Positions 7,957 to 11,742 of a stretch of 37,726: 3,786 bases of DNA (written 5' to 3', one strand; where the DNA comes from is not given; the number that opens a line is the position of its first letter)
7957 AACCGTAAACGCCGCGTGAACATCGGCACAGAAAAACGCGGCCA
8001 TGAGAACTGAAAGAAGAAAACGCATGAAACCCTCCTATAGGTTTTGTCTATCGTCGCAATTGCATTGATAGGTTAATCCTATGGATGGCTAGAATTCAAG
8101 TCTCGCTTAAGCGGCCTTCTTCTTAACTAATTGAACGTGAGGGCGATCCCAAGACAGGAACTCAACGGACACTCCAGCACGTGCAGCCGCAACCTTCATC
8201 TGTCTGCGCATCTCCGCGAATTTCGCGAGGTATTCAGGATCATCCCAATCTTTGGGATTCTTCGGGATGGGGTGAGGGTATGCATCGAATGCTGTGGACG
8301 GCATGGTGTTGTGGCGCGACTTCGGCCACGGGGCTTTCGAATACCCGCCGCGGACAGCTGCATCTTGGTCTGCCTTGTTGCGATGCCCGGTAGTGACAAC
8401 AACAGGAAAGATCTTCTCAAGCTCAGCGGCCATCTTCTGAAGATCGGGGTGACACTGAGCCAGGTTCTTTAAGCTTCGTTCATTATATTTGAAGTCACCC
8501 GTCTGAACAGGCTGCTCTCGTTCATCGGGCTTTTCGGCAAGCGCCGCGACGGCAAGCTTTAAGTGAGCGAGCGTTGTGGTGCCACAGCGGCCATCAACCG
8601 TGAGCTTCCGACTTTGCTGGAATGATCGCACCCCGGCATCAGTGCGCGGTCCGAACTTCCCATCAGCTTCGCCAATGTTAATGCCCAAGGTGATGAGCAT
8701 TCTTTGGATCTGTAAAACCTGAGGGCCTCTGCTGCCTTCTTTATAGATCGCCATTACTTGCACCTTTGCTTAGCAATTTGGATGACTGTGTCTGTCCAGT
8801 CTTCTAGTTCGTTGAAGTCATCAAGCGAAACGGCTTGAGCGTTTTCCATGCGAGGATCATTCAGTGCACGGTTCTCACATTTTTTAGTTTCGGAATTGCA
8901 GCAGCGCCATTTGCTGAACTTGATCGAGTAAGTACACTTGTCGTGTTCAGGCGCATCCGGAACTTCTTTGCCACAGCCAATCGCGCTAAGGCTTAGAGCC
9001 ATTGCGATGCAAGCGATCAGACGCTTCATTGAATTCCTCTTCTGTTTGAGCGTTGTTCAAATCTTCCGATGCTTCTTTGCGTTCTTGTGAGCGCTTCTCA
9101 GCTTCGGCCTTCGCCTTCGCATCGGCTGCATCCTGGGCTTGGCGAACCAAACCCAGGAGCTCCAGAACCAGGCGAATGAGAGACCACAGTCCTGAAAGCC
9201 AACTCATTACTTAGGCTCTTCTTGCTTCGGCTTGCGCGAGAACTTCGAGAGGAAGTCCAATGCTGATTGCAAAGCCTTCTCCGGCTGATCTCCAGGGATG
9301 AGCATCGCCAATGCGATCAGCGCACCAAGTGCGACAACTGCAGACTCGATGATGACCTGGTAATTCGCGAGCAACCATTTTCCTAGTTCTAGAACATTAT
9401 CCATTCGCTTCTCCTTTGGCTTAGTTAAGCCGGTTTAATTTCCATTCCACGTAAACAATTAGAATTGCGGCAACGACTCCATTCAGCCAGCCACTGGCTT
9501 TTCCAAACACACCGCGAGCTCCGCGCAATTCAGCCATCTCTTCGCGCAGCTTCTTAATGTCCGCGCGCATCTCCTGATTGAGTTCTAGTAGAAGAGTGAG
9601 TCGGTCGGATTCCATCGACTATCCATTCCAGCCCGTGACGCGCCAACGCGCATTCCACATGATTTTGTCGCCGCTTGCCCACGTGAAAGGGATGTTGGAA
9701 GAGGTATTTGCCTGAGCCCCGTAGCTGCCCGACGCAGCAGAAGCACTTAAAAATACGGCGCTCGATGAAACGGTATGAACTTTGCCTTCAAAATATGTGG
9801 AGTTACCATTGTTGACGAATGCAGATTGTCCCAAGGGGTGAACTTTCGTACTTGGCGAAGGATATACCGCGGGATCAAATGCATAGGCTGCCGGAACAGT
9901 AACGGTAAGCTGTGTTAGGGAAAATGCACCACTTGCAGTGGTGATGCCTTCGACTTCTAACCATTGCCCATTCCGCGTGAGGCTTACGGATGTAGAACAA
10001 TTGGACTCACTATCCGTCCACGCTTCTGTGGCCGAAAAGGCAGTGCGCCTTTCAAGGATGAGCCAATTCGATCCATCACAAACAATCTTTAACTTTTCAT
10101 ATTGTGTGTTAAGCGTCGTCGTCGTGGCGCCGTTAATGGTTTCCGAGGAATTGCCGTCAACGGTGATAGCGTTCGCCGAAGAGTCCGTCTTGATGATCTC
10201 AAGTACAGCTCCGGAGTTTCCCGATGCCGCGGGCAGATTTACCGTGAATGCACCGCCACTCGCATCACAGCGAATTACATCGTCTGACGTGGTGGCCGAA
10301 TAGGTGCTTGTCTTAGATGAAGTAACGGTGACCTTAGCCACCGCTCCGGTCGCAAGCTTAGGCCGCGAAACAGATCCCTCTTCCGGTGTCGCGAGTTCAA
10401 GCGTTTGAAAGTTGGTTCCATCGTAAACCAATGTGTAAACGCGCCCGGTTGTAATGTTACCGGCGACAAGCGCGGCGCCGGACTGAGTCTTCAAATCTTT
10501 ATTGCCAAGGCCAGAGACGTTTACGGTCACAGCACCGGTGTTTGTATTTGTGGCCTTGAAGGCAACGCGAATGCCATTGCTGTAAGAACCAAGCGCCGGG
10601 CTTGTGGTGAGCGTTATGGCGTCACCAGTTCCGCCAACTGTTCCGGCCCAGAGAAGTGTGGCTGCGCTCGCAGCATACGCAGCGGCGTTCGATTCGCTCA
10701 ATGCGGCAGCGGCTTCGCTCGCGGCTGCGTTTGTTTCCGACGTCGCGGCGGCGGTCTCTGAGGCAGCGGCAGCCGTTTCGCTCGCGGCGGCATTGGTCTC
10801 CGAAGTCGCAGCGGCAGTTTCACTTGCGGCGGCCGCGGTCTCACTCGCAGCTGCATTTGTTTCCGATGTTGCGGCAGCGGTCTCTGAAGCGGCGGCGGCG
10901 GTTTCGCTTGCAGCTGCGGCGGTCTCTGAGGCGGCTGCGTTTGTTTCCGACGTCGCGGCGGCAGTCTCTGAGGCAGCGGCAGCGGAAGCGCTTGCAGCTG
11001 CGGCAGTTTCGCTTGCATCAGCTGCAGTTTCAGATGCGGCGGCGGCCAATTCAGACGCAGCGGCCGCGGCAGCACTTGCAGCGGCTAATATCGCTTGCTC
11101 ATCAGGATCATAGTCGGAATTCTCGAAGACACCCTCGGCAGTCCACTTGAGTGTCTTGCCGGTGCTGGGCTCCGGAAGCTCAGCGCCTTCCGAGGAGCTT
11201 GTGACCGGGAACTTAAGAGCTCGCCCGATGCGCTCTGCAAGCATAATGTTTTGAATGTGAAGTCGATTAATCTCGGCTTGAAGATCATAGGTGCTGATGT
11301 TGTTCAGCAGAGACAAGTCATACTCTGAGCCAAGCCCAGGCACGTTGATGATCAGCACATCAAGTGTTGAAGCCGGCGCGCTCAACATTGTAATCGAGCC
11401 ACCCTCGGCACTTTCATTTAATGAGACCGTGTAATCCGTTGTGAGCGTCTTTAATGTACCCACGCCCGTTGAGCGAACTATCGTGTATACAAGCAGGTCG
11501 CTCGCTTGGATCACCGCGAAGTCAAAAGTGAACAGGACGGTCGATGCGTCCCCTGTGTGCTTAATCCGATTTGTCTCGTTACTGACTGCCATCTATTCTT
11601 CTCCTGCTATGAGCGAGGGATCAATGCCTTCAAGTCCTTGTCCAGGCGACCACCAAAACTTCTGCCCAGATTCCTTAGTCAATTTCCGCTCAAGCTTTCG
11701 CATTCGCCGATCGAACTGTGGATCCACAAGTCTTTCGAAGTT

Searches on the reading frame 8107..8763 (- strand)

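Call 7: search_protein_families(library=phrogs, proteins=[window:8107-8763:-], max_evalue=0.01)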
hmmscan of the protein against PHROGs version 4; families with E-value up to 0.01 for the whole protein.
window:8107-8763:- (218 aa): 11 families
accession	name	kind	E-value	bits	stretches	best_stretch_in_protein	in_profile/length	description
phrog_465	-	lysis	1e-23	85.1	1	82-216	34-169/292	endolysin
phrog_2649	-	lysis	1.3e-17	65.6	1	4-81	172-243/261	endolysin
phrog_1493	-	lysis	1.3e-12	48.7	1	8-86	242-323/394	endolysin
phrog_1224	-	head and packaging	7.7e-12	46.2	1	4-70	1-66/438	endolysin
phrog_1512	-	lysis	7.5e-07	30.4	1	6-102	176-272/314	endolysin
phrog_17214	-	lysis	1.4e-06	29.2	1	6-71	244-315/322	endolysin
phrog_6707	-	lysis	2.6e-06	27.5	1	33-75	207-249/311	endolysin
phrog_880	-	lysis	0.00081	19.9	1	11-70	371-433/435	endolysin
phrog_16428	-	lysis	0.00084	19.1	1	32-69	482-519/520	endolysin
phrog_14712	-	moron, auxiliary metabolic gene and host takeover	0.0017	18.6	1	44-84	194-234/322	chitinase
phrog_7685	-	integration and excision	0.0067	17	1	22-95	1-76/240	integrase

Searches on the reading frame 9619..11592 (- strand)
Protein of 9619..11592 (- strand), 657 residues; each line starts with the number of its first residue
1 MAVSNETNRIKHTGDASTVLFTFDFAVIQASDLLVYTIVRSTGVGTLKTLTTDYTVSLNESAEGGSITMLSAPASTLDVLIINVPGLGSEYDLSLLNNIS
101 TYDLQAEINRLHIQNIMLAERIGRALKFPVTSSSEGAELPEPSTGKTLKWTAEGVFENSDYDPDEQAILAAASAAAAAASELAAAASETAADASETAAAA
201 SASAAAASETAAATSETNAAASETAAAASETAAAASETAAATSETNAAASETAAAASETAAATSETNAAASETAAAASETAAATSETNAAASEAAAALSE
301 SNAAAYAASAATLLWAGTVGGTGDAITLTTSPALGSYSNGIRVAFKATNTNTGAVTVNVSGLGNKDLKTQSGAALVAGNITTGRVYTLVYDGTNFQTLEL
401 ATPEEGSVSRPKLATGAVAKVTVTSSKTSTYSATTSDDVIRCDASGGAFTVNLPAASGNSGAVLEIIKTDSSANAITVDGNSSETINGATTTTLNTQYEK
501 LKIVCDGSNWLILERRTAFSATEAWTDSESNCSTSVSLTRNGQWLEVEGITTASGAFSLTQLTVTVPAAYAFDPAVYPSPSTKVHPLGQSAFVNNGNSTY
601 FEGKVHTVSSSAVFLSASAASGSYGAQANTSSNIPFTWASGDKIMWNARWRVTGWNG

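Call 6: search_protein_families(library=phrogs, proteins=[window:9619-11592:-], max_evalue=0.001)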
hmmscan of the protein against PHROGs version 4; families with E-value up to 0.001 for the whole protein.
window:9619-11592:- (657 aa): 12 families
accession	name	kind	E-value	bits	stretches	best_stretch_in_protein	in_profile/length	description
phrog_24159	-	tail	2.5e-22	80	1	167-305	130-268/972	tail fiber protein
phrog_1419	-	tail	2.7e-19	69.9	1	164-312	149-297/793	tail protein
phrog_1640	-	tail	4e-15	57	1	1-81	1-80/765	tail protein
phrog_35823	-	unknown function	8.2e-15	54.9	2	170-278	123-231/1152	-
phrog_4242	-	tail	1.2e-08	35.8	1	172-501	167-452/628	tail fiber protein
phrog_24369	-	tail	2.2e-08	33.1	1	168-269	104-205/1396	tail fiber protein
phrog_3279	-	tail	2.8e-07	31.4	1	170-344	134-319/396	tail fiber protein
phrog_5481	-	tail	5.3e-07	29.5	1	170-358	51-242/1043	tail fiber protein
phrog_27282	-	unknown function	5.6e-06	26.6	1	327-412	228-315/445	-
phrog_745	-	unknown function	0.00011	20.8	1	168-312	135-279/1452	-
phrog_38058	-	tail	0.00051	19.4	1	169-340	286-455/708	tail fiber protein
phrog_8859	-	unknown function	0.00062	19.8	1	423-519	40-133/400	-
